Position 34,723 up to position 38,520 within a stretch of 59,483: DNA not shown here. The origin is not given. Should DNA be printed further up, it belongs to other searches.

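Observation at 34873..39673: Two-gene envelope module: orphan beta-barrel plus a 1165-aa orphan lipoprotein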

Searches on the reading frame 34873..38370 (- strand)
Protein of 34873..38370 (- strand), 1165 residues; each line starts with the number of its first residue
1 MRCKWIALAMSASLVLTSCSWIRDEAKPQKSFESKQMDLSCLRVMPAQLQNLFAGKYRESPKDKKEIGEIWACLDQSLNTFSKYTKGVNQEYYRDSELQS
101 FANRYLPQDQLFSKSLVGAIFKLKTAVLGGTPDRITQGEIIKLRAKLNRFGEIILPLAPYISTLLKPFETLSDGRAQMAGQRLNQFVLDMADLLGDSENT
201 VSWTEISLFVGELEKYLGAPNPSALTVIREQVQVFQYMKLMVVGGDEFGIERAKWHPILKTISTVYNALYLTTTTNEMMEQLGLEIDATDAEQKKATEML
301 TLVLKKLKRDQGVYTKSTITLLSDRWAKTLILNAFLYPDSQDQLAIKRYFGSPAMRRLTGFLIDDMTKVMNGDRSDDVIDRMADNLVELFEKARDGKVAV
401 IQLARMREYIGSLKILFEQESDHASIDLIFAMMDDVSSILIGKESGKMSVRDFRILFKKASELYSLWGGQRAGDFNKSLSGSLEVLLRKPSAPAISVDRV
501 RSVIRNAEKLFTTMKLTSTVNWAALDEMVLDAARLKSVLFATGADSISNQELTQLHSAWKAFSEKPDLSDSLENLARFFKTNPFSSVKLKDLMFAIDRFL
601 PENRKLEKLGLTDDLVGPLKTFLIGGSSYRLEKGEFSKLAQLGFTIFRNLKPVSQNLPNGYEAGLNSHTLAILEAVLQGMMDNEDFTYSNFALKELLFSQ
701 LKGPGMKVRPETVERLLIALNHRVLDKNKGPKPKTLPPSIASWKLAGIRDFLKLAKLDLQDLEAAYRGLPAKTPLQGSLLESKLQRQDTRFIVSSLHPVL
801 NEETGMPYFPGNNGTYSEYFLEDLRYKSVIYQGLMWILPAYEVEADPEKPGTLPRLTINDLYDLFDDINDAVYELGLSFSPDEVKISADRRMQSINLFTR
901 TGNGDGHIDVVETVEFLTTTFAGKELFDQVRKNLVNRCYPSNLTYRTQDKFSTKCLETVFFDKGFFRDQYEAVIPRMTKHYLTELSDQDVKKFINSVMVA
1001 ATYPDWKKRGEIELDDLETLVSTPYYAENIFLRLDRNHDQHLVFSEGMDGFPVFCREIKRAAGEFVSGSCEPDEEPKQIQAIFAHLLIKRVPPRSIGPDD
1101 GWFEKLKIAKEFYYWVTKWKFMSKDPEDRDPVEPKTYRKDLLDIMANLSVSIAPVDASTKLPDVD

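Call 3: search_protein_families(library=pfam, proteins=[window:34873-38370:-], max_evalue=1)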
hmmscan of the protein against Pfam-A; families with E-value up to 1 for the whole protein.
window:34873-38370:- (1165 aa): 1 family
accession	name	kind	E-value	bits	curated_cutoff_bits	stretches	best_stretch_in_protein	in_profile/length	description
PF16193.11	AAA_assoc_2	-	0.14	12.9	34.3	1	973-1041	6-69/81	AAA C-terminal domain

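Call 4: search_protein_families(library=ncbifam, proteins=[window:34873-38370:-], max_evalue=1)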
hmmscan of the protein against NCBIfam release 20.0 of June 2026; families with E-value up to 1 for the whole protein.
window:34873-38370:- (1165 aa): 0 families

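Call 5: search_solved_structures(query=window:34873-38370:-, max_evalue=10)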
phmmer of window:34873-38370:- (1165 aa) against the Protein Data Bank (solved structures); distinct sequences matched with E-value up to 10: 1.
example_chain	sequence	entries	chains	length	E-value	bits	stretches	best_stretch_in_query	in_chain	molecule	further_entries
4cit_A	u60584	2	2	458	0.12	13.1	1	521-601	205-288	VANADIUM-DEPENDENT HALOPEROXIDASE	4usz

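Call 9: find_related_loci(query=window:34873-38370:-, collection=genome_contigs, flank=8000)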
Query window:34873-38370:- (1165 aa) in genome_contigs; peptide patterns used: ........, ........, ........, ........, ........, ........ (x = any residue, [..] = any of these).
42 stretches matched a pattern; 1 encode a relative of the query (tblastn E <= 1e-3); 1 distinct loci.
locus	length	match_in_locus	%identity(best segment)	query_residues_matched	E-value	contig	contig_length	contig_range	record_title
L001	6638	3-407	64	1026-1160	1e-49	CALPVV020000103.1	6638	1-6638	MAG: Nitrosovibrio sp. Nv4 isolate HRS-ES2-bin-178 genome assembly, contig: HRSG-E12-C8443, whole genome shotgun sequenc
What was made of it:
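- Tried and rejected: The GTDB genome scan with the lipoprotein gave only one partial locus (call 9).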

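Call 13: find_encoding_contigs(protein=window:34873-38370:-, flank=10000)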
Protein window:34873-38370:- (1165 aa): no gene with exactly this product is on record in the collection.

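Call 36: search_protein_representatives(protein=window:34873-38370:-)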
Query: 1165 residues. Proteins with E-value up to 0.001 (for the whole library): 903; up to 1e-10: 505; up to 1e-30: 33. The best 150 are listed.
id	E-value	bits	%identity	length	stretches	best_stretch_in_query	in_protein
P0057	0.0e+00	1331.4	51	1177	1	6-1157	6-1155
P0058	7.7e-290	980.7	43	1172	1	9-1158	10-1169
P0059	8.0e-267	904.5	40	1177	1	13-1157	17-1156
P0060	2.9e-255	866.2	37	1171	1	10-1153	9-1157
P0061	2.2e-237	807.0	37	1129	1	42-1152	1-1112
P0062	1.2e-236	804.6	37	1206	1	15-1163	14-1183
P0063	1.7e-234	797.4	37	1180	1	12-1156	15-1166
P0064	1.9e-225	767.5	36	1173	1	14-1151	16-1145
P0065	9.4e-221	751.9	34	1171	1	10-1157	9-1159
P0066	6.0e-220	749.3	39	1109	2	583-1163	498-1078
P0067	2.2e-212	724.2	34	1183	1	10-1159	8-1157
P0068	2.1e-205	701.1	34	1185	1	15-1157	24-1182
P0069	1.0e-190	652.5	32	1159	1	12-1149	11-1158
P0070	8.0e-189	646.2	32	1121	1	22-1151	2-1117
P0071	1.8e-170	585.4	31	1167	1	14-1152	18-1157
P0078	1.8e-93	330.5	29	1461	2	45-586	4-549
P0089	6.6e-38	146.5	27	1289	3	847-1122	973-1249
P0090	1.3e-30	122.2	27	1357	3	840-1126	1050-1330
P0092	5.8e-30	120.2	25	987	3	781-1064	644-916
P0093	8.3e-30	119.6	27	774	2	808-1087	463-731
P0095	1.3e-26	109.0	28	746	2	520-1119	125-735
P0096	4.8e-26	107.2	26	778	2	8-274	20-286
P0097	9.9e-25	102.8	26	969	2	36-261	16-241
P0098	2.4e-24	101.5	25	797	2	13-222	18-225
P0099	2.8e-24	101.3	23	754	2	8-265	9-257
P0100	2.9e-24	101.3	24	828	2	12-264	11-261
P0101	5.3e-24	100.4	27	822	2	8-275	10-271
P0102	5.5e-24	100.4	24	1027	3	5-173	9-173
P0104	1.3e-23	99.1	23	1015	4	793-1064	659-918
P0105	1.8e-23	98.6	26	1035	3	7-257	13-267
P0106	3.2e-23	97.8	23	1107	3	6-269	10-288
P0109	5.5e-23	97.1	26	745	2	866-1089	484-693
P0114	1.8e-22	95.4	26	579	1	574-1107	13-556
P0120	6.5e-22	93.5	28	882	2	845-1133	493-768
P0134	1.4e-20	89.1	28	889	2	853-1064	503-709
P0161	3.4e-19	84.5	27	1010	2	858-1087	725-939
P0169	7.1e-19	83.4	23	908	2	4-278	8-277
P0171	9.4e-19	83.0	23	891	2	12-267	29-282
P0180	1.5e-18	82.3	29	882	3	855-1095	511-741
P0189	4.3e-18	80.9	24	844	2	13-260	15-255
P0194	6.5e-18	80.3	26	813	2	845-1063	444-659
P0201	8.1e-18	79.9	23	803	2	11-284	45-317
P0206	1.0e-17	79.6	25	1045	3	5-258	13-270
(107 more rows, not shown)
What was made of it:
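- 34873..38370 (-): Gene for the 1165-aa lipoprotein, all-alpha, built of about 16 helix-loop-helix units. 903 relatives (call 36).
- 37516..38250 (-): N-terminal domain shared by the whole family (residues 41-285), with the invariant Cys41-Cys73 pair and LKxxxxGG motifs. Matched by most of the 720-1050-aa relatives (call 36).
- Tried and rejected: The lipoprotein was covered by the exhaustive HMMER search instead (call 36).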

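Call 37: search_protein_families(library=pfam, proteins=[P0089, P0092, P0093, P0095, P0096, P0098, P0104, P0109, P0078, P0114], max_evalue=0.1)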
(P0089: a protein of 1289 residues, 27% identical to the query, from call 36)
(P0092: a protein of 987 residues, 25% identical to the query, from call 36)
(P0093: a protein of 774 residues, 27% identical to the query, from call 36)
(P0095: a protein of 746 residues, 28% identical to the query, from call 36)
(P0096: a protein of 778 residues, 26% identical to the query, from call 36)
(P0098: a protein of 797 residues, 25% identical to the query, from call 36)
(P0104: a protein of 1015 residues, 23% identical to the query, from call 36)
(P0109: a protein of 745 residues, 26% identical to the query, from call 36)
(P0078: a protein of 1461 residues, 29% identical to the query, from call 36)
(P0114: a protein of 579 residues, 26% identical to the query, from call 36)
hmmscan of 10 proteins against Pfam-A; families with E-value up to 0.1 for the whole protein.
P0089 (1289 aa): 2 families
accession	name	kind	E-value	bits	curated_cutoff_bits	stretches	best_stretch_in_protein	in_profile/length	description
PF13202.12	EF-hand_5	-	0.049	13.6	25.9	0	1153-1171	2-20/25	EF hand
PF00036.39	EF-hand_1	-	0.055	13.5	25.4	0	1152-1172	2-22/29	EF hand domain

P0092 (987 aa): 3 families
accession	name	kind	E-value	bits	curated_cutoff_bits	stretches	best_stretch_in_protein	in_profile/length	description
PF13499.12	EF-hand_7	-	0.00011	23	30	0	878-926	3-46/67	EF-hand domain pair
PF13405.12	EF-hand_6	-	0.0014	18.6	25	0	879-900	2-23/30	EF-hand domain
PF00036.39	EF-hand_1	-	0.049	13.6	25.4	0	879-899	2-22/29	EF hand domain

P0093 (774 aa): 0 families

P0095 (746 aa): 3 families
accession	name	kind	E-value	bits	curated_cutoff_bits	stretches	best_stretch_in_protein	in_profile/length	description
PF13499.12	EF-hand_7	-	0.0022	18.8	30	0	642-692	4-43/67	EF-hand domain pair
PF00036.39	EF-hand_1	-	0.013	15.5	25.4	0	643-664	3-24/29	EF hand domain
PF13405.12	EF-hand_6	-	0.042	14.1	25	0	643-665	3-25/30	EF-hand domain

P0096 (778 aa): 3 families
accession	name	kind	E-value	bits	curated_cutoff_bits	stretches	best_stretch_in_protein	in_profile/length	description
PF13499.12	EF-hand_7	-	0.0022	18.7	30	0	680-730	4-46/67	EF-hand domain pair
PF13405.12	EF-hand_6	-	0.01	15.9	25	0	680-703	2-25/30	EF-hand domain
PF00036.39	EF-hand_1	-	0.056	13.5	25.4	0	680-703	2-25/29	EF hand domain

P0098 (797 aa): 5 families
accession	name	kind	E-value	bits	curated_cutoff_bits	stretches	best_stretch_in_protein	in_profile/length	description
PF05484.17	LRV_FeS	-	0.0002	21.6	27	1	585-625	12-52/53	LRV protein FeS4 cluster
PF13405.12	EF-hand_6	-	0.0044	17.1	25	0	673-687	4-18/30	EF-hand domain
PF13499.12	EF-hand_7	-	0.013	16.3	30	0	673-713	6-32/67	EF-hand domain pair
PF00036.39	EF-hand_1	-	0.031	14.3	25.4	0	672-687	3-18/29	EF hand domain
PF13202.12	EF-hand_5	-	0.08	12.9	25.9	0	674-687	4-17/25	EF hand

P0104 (1015 aa): 0 families

P0109 (745 aa): 1 family
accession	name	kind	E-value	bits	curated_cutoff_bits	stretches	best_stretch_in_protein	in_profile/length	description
PF13405.12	EF-hand_6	-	0.086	13.1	25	0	639-662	3-26/30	EF-hand domain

P0078 (1461 aa): 0 families

P0114 (579 aa): 2 families
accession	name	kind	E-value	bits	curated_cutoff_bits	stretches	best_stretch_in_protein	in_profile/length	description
PF13499.12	EF-hand_7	-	0.031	15.1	30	0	474-496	41-63/67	EF-hand domain pair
PF13202.12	EF-hand_5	-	0.079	12.9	25.9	0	475-494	1-20/25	EF hand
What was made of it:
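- Tried and rejected: Ten relatives scanned singly gave only sub-threshold EF-hand hits (call 37).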

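Call 38: list_cluster_members(proteins=[P0057, P0058, P0093, P0096, P0098, P0092, P0109, P0089, P0024, P0047])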
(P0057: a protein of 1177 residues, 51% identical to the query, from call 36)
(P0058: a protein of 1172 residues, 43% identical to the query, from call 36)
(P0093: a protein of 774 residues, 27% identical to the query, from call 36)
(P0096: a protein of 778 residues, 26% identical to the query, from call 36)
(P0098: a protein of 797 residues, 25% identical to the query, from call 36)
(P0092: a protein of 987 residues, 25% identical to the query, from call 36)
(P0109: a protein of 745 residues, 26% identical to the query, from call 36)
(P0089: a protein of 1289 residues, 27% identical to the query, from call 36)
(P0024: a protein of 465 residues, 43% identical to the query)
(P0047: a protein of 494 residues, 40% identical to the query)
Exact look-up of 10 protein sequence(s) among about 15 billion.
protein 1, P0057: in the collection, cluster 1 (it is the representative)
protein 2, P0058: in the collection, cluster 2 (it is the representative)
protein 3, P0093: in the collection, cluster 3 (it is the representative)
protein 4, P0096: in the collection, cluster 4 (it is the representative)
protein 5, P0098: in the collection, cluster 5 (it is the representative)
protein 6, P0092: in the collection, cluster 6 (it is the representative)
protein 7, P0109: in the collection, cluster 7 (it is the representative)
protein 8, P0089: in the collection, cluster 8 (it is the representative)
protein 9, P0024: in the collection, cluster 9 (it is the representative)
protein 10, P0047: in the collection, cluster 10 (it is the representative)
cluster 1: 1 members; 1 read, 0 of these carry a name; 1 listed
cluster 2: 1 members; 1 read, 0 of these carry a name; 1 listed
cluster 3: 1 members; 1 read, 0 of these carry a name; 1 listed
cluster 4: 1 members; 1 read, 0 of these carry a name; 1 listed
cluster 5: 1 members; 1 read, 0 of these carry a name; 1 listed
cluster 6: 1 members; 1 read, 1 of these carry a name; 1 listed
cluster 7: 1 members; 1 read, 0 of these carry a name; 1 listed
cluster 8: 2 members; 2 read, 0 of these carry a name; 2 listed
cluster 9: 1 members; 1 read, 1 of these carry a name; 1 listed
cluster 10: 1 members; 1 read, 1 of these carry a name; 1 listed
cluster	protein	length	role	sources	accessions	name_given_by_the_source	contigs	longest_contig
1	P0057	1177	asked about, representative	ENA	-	-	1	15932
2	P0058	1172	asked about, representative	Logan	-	-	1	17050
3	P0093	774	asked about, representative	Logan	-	-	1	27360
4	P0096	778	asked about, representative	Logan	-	-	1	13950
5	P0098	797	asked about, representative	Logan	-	-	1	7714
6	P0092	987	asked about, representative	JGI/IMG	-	hypothetical protein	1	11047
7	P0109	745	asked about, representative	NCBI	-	-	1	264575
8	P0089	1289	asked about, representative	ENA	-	-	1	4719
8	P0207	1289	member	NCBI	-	-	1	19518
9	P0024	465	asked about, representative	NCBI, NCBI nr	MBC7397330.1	MAG: hypothetical protein H7333_07790 [Bdellovibrionales bacterium] | hypothetical protein [Oligoflexia bacterium]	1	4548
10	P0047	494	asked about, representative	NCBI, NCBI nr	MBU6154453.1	MAG: hypothetical protein KGP28_09150 [Bdellovibrionales bacterium] | hypothetical protein [Bdellovibrionales bacterium]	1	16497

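Call 40: find_encoding_contigs(protein=P0109, flank=10000, max_places=2)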
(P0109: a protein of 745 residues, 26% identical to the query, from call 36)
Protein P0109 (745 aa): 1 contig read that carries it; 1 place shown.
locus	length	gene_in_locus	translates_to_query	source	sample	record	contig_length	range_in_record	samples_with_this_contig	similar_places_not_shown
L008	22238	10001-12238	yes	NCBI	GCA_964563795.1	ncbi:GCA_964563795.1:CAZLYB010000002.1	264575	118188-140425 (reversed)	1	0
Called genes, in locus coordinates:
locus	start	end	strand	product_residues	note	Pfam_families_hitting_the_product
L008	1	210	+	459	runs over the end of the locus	PF01554:MatE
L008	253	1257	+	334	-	PF03372:Exo_endo_phos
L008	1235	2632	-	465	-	PF00474:SSF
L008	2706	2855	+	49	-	-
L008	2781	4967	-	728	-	PF13084:DUF3943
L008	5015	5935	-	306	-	PF01400:Astacin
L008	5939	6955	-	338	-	PF01844:HNH (weak)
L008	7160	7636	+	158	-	-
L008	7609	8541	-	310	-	PF07228:SpoIIE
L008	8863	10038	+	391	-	-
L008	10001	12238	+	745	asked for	-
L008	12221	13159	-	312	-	PF04542:Sigma70_r2, PF04539:Sigma70_r3 (faint), PF04545:Sigma70_r4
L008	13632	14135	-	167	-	-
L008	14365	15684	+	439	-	-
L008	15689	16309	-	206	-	PF00578:AhpC-TSA, PF08534:Redoxin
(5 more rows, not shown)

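Call 51: find_encoding_contigs(protein=P0093, flank=8000, max_places=2)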
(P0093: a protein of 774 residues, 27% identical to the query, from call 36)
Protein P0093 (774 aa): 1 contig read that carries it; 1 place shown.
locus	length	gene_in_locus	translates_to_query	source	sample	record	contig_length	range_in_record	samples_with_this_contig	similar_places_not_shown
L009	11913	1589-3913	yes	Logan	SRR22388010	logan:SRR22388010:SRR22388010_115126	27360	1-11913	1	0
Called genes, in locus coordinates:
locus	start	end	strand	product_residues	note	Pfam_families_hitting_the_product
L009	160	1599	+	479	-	-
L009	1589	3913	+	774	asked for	-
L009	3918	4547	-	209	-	PF00081:Sod_Fe_N, PF02777:Sod_Fe_C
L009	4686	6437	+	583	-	-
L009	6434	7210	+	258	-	-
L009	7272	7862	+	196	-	PF04011:LemA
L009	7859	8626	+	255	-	PF04536:TPM_phosphatase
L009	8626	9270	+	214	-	-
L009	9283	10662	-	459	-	PF04536:TPM_phosphatase, PF13180:PDZ_2, PF17820:PDZ_6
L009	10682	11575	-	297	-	PF03734:YkuD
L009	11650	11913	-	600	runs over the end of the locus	PF22148:Fervidolysin_NPro-like, PF00082:Peptidase_S8, PF06832:BiPBP_C (faint), PF17957:Big_7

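Call 52: find_encoding_contigs(protein=P0207, flank=8000, max_places=2)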
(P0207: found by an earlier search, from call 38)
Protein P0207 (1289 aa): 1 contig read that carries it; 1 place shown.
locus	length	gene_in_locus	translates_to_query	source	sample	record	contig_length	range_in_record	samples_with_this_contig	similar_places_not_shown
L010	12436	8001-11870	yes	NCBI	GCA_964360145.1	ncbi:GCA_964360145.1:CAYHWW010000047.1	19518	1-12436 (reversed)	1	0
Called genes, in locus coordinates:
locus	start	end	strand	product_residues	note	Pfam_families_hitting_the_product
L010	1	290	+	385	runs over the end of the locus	PF13505:OMP_b-brl (weak)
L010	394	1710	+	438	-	PF00108:Thiolase_N, PF22691:Thiolase_C_1 (faint), PF02803:Thiolase_C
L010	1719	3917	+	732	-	PF00378:ECH_1, PF16113:ECH_2, PF02737:3HCDH_N, PF00725:3HCDH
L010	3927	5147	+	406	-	PF12704:MacB_PCD, PF02687:FtsX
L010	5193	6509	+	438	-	PF01168:Ala_racemase_N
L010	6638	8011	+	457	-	-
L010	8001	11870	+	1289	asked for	-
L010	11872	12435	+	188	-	?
